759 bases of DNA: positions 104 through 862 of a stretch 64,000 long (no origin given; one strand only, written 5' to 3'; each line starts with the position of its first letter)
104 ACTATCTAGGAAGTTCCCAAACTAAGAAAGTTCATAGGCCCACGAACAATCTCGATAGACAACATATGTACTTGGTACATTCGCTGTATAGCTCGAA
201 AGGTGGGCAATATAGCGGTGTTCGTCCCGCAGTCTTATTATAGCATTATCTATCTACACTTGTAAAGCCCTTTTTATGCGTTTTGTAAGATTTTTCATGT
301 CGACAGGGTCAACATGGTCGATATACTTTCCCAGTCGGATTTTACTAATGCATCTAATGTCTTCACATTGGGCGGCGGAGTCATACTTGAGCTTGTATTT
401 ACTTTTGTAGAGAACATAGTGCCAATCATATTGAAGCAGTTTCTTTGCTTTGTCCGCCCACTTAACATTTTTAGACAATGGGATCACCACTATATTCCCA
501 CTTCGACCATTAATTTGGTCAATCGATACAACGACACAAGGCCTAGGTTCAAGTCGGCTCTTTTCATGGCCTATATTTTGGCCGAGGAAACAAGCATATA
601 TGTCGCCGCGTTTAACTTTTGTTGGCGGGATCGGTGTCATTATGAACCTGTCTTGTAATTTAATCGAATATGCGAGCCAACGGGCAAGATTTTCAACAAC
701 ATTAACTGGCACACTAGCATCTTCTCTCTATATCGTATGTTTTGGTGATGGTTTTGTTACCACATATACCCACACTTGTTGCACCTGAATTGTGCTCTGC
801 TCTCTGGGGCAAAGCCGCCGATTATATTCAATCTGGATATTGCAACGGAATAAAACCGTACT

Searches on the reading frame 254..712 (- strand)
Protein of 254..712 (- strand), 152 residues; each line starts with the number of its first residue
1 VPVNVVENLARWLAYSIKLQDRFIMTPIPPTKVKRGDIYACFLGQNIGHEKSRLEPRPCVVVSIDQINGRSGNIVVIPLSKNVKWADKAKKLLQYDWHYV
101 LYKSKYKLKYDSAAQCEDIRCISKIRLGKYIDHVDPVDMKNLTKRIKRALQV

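Call 53: find_related_loci(query=window:254-712:-, collection=metagenome_contigs, flank=10000)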
Query window:254-712:- (152 aa) in metagenome_contigs; peptide patterns used: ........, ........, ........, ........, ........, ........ (x = any residue, [..] = any of these).
145 stretches matched a pattern; 19 encode a relative of the query (tblastn E <= 1e-3); 19 distinct loci.
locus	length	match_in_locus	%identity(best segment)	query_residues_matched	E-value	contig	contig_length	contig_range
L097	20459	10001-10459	59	1-152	2e-57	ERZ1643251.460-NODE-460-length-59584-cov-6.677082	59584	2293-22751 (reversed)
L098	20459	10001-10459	53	1-152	9e-54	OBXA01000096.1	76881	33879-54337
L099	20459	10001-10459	52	1-152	2e-53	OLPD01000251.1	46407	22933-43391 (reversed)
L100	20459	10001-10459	52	1-152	2e-53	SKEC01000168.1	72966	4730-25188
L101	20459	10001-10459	52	1-152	2e-53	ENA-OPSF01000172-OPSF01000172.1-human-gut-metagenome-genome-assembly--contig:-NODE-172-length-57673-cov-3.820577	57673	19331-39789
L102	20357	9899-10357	52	1-152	2e-53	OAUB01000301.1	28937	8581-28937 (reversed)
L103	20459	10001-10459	52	1-152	2e-53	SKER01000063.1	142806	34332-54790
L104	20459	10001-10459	52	1-152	2e-53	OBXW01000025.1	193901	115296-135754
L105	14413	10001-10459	53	1-152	6e-53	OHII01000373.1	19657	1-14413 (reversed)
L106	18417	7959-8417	53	1-152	6e-53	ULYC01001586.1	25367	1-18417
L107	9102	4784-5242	53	1-152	6e-53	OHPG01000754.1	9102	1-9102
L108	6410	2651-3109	53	1-152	6e-53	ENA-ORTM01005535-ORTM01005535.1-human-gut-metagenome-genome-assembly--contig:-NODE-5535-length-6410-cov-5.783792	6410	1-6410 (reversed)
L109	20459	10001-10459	53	1-152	6e-53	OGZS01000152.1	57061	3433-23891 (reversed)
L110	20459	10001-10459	53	1-152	6e-53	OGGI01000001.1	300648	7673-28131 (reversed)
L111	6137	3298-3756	53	1-152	6e-53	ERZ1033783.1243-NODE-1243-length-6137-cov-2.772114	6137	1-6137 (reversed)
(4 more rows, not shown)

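Call 55: find_encoding_contigs(protein=window:254-712:-, flank=10000, max_places=4)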
Protein window:254-712:- (152 aa): 5 contigs read that carry it; 4 places shown.
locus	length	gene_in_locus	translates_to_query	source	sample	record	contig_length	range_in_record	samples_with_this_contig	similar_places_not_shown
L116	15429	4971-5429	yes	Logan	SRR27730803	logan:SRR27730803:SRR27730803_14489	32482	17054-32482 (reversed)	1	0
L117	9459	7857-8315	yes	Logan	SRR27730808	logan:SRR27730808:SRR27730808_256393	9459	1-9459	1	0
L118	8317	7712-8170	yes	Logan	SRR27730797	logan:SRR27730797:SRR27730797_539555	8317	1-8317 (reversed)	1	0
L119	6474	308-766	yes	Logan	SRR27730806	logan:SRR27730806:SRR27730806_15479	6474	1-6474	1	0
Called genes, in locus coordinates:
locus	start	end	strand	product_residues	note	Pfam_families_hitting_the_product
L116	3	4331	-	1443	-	?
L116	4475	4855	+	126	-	-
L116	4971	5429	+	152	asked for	PF02452:PemK_toxin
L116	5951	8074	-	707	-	PF10145:PhageMin_Tail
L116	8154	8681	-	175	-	-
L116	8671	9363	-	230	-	-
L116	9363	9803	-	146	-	PF06356:DUF1064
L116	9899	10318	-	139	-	-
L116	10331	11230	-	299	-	PF27173:YomU_Tube (faint)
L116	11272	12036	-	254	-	PF27211:YomV_2nd (weak)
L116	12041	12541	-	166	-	PF27256:YomW (weak)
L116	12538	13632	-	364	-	-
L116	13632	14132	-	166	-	-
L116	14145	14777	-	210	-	-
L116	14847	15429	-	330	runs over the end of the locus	PF27364:YonB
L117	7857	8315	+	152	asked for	PF02452:PemK_toxin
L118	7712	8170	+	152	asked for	PF02452:PemK_toxin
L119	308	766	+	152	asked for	PF02452:PemK_toxin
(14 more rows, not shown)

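Call 65: search_protein_families(library=padloc, max_evalue=0.01, proteins=[window:254-712:-])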
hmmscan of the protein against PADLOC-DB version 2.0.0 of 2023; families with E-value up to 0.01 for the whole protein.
window:254-712:- (152 aa): 0 families

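Call 81: find_homologous_proteins(query=L116:14145-14777:-, max_evalue=1e-30)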
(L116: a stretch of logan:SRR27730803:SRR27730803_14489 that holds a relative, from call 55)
Query L116:14145-14777:- (210 aa): 49 proteins with E <= 1e-30 among 205 candidates.
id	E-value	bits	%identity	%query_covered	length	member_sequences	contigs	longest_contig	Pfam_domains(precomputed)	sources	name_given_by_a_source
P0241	1.2e-131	454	100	100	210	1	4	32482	-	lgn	-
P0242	4.8e-117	406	90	100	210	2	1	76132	-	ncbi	-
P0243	7.2e-117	406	90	100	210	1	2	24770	-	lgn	-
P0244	1.8e-116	405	89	100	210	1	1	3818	-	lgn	-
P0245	1.9e-116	404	89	100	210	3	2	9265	-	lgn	-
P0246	2.2e-116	404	89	100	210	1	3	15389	-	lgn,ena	-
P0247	4.9e-116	403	89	100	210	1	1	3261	-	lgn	-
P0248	2.9e-115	401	87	100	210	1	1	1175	-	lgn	-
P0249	3.9e-115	400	88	100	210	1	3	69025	-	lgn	-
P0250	3.3e-114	397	88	100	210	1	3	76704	-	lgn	-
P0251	5.3e-114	396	87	100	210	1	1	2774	-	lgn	-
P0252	8.4e-113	393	87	100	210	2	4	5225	-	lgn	-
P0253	8.6e-113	393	87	100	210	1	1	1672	-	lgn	-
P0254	5.1e-112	390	85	100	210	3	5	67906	-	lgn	-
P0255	1.2e-111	389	87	100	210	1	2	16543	-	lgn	-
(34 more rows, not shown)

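Call 82: find_encoding_contigs(protein=P0241, flank=10000, max_places=2)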
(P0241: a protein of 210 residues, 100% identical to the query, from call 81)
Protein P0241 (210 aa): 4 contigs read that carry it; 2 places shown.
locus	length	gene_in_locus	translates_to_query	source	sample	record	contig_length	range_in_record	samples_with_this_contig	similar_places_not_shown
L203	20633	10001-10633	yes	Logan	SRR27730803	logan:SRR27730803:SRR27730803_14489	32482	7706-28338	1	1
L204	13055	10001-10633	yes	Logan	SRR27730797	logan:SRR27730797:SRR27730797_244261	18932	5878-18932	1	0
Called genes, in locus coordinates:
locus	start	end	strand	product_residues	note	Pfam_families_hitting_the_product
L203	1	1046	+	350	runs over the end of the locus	PF00149:Metallophos (faint), PF12850:Metallophos_2 (weak)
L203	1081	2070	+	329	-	PF02899:Phage_int_SAM_1, PF00589:Phage_integrase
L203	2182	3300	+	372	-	-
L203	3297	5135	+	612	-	-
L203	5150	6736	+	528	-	-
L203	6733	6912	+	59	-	-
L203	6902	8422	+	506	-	PF27290:YonD_N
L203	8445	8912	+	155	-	-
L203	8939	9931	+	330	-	PF27364:YonB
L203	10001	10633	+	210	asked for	-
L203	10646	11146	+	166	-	-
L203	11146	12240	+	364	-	-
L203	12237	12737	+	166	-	PF27256:YomW (weak)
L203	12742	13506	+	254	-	PF27211:YomV_2nd (weak)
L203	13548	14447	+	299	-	PF27173:YomU_Tube (faint)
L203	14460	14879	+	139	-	-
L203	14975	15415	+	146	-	PF06356:DUF1064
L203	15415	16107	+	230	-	-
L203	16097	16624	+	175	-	-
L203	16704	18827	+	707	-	PF10145:PhageMin_Tail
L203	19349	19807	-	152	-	PF02452:PemK_toxin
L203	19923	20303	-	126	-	-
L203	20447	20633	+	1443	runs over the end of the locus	?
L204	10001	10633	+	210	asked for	-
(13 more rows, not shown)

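Call 84: search_protein_families(library=pfam, max_evalue=0.01, proteins=[L203:2182-3300:+, L203:3297-5135:+, L203:5150-6736:+, L203:6902-8422:+, L203:8445-8912:+, L203:11146-12240:+])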
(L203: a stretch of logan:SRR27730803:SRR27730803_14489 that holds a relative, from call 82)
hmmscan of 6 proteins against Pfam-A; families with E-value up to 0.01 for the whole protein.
L203:2182-3300:+ (372 aa): 0 families

L203:3297-5135:+ (612 aa): 0 families

L203:5150-6736:+ (528 aa): 0 families

L203:6902-8422:+ (506 aa): 0 families

L203:8445-8912:+ (155 aa): 0 families

L203:11146-12240:+ (364 aa): 0 families
